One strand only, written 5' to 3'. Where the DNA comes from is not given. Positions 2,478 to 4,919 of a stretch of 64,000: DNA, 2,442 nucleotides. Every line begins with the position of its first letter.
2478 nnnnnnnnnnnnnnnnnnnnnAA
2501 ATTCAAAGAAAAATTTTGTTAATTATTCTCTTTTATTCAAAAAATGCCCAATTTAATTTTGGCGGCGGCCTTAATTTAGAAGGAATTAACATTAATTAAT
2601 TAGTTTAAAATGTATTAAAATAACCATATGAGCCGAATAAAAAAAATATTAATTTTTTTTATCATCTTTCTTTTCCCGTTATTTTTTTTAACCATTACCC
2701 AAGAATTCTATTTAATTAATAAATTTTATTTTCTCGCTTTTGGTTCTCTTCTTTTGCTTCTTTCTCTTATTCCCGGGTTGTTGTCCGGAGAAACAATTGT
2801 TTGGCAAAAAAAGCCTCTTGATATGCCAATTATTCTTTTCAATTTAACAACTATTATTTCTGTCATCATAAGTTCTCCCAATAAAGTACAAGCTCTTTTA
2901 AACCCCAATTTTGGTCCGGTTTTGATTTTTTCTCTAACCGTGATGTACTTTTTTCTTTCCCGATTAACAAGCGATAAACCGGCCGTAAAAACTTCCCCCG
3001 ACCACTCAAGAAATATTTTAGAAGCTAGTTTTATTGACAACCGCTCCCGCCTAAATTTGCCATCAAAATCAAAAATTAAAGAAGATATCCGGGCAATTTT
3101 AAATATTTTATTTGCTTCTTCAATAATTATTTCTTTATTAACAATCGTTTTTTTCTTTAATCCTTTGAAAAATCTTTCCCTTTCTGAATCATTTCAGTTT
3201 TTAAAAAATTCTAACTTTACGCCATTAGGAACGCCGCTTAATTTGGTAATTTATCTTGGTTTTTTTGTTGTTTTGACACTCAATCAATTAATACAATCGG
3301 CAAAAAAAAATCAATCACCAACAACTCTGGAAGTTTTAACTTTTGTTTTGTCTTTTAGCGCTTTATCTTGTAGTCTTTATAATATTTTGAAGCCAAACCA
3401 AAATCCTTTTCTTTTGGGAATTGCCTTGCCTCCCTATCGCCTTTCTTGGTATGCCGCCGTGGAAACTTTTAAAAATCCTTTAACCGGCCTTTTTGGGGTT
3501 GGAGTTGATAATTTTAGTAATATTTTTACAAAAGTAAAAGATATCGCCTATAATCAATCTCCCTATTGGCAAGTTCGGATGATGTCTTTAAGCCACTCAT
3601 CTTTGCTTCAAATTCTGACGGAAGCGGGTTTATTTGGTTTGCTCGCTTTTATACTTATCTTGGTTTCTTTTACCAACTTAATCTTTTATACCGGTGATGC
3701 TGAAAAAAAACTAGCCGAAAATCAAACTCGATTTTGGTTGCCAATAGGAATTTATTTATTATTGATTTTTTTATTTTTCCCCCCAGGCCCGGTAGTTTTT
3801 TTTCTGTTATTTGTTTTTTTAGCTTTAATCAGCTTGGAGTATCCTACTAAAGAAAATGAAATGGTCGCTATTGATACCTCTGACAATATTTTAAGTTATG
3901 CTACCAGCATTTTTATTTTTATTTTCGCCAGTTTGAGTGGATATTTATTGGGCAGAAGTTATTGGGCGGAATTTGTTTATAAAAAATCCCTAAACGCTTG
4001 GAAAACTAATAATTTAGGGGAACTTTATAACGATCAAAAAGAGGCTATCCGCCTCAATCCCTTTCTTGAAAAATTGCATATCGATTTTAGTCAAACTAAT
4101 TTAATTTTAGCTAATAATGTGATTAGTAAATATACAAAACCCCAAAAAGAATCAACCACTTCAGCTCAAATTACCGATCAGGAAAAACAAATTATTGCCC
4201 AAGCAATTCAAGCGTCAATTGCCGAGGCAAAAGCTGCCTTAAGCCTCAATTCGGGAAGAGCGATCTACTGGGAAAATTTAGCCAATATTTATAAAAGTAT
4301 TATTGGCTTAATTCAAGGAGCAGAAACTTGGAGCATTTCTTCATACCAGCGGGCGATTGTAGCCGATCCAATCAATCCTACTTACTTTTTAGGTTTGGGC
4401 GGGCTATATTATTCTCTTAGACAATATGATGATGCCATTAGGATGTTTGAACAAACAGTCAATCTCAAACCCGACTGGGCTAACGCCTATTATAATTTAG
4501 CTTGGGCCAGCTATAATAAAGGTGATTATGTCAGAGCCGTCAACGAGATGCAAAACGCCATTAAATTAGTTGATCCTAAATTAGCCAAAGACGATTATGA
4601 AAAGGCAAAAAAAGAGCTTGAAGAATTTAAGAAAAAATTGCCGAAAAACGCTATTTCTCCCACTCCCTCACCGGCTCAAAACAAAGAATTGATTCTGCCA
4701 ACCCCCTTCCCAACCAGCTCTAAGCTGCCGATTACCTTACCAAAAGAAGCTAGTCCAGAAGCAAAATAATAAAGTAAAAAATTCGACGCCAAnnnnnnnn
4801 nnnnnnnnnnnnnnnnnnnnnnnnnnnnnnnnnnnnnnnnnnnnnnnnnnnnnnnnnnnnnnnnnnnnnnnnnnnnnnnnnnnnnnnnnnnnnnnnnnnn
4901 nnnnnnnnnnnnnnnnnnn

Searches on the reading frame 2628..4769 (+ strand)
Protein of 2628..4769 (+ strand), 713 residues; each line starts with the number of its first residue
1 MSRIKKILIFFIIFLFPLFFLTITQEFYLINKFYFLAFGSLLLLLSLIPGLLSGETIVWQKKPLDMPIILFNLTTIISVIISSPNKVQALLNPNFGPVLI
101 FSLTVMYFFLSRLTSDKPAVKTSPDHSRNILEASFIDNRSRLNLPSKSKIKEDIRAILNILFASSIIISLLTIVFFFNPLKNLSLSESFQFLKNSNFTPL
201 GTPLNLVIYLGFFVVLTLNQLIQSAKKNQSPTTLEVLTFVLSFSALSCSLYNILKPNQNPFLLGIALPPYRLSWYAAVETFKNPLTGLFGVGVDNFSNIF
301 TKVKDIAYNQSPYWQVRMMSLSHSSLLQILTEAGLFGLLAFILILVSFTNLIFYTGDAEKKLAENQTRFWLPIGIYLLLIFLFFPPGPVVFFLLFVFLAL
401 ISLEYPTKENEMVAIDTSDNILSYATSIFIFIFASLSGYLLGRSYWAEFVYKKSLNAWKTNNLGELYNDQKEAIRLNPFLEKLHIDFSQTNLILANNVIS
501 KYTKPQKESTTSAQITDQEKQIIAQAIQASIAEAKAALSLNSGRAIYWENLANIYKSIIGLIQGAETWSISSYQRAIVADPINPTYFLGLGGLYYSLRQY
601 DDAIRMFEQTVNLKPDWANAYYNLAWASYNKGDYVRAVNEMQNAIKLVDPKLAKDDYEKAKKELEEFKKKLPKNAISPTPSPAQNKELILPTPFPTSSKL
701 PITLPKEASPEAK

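Call 77: search_protein_families(library=pfam, proteins=[window:2628-4769:+], max_evalue=0.00001)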
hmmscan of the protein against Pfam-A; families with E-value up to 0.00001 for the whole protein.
window:2628-4769:+ (713 aa): 7 families
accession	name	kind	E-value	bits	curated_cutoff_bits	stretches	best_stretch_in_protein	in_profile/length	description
PF07719.23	TPR_2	-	3.1e-08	33.5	27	0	618-647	1-30/34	Tetratricopeptide repeat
PF13414.12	TPR_11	-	6.1e-08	32.7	26.8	0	593-632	3-42/42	TPR repeat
PF13432.12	TPR_16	-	1.8e-07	31.9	32.7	1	590-640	3-52/65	Tetratricopeptide repeat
PF13431.12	TPR_17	-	7.7e-07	29.3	24.4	0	607-638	2-33/34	Tetratricopeptide repeat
PF14559.12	TPR_19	-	1.7e-06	28.7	25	0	598-642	5-49/68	Tetratricopeptide repeat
PF13424.12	TPR_12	-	3.1e-06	27.7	30.1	0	588-644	7-71/77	Tetratricopeptide repeat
PF13176.12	TPR_7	-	9.9e-06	25.7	27.9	0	589-613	4-28/36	Tetratricopeptide repeat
